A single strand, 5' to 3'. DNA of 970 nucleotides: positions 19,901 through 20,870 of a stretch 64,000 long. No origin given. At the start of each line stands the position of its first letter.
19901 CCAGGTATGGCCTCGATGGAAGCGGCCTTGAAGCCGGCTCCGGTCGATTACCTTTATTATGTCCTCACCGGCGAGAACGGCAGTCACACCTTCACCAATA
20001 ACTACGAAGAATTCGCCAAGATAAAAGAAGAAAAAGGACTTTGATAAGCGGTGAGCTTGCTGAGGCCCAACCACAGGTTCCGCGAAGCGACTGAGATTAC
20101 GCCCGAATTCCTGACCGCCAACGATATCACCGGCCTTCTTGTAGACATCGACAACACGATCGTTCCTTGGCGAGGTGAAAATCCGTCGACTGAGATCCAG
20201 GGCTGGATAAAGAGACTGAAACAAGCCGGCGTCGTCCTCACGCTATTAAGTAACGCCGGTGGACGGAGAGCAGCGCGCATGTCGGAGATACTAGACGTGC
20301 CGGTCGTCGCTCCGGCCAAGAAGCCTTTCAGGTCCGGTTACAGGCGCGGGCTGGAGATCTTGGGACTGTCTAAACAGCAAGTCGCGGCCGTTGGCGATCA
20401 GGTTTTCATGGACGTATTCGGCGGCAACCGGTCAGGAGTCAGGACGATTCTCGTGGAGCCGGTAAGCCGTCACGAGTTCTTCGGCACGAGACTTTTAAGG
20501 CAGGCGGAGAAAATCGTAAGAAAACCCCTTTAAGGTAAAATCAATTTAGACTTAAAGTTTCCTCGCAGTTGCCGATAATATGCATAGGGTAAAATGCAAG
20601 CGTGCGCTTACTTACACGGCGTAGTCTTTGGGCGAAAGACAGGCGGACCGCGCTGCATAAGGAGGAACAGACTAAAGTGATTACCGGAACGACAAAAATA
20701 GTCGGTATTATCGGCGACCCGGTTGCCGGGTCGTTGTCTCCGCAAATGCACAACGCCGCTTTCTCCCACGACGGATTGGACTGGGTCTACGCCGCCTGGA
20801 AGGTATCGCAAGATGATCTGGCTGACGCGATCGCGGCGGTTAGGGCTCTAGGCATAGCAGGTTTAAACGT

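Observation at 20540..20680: Consensus sigma-28 (FliA/SigD) promoter in front of the type IV pilus operon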

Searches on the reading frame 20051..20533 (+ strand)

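Call 10: search_protein_families(library=pfam, proteins=[window:20051-20533:+])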
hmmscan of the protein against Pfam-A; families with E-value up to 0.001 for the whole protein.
window:20051-20533:+ (160 aa): 4 families
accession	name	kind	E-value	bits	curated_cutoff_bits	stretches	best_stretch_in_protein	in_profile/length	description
PF13242.12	Hydrolase_like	-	3.1e-07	30.6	22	1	90-135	3-48/75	HAD-hyrolase-like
PF00702.32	Hydrolase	-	9.1e-07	29.9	26.4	1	51-129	105-191/191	haloacid dehalogenase-like hydrolase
PF13419.12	HAD_2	-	7.7e-06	26.6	23.8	1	52-135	87-178/178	Haloacid dehalogenase-like hydrolase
PF09419.16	PGP_phosphatase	-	2.9e-05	24.1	20.4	1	3-138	16-167/168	Mitochondrial PGP phosphatase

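Call 11: search_protein_families(library=ncbifam, proteins=[window:20051-20533:+])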
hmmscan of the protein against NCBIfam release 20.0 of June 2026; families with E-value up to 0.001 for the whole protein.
window:20051-20533:+ (160 aa): 8 families
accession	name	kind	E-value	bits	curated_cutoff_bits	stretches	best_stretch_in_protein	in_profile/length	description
TIGR01668.1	YqeG_hyp_ppase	hypoth_equivalog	1.2e-34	119.3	89.1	1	3-158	2-159/170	YqeG family HAD IIIA-type phosphatase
TIGR01662.1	HAD-SF-IIIA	subfamily_domain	8.4e-12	45.4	44.6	1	28-137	2-140/141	HAD-IIIA family hydrolase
TIGR01460.1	HAD-SF-IIA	subfamily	4.6e-07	29.9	100.15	0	104-135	210-243/246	HAD-IIA family hydrolase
TIGR01484.1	HAD-SF-IIB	subfamily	6.8e-05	23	41.8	1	29-82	2-52/221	HAD-IIB family hydrolase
TIGR01457.1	HAD-SF-IIA-hyp2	hypoth_equivalog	8.5e-05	22.2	247.65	0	99-136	186-223/249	TIGR01457 family HAD-type hydrolase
TIGR02253.1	CTE7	subfamily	9.4e-05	22.3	169.75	0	87-136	146-195/221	TIGR02253 family HAD-type hydrolase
TIGR01458.1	HAD-SF-IIA-hyp3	hypoth_equivalog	0.00017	21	175.95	0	90-136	178-224/257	TIGR01458 family HAD-type hydrolase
TIGR01459.1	HAD-SF-IIA-hyp4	hypoth_equivalog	0.0008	18.9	103.75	0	91-135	195-240/242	TIGR01459 family HAD-type hydrolase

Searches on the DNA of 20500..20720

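Call 41: search_rna_families(source=window, start=20500, end=20720, threshold=evalue, max_evalue=5)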
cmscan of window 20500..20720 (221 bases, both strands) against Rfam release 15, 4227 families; matches with E-value up to 5: 0.
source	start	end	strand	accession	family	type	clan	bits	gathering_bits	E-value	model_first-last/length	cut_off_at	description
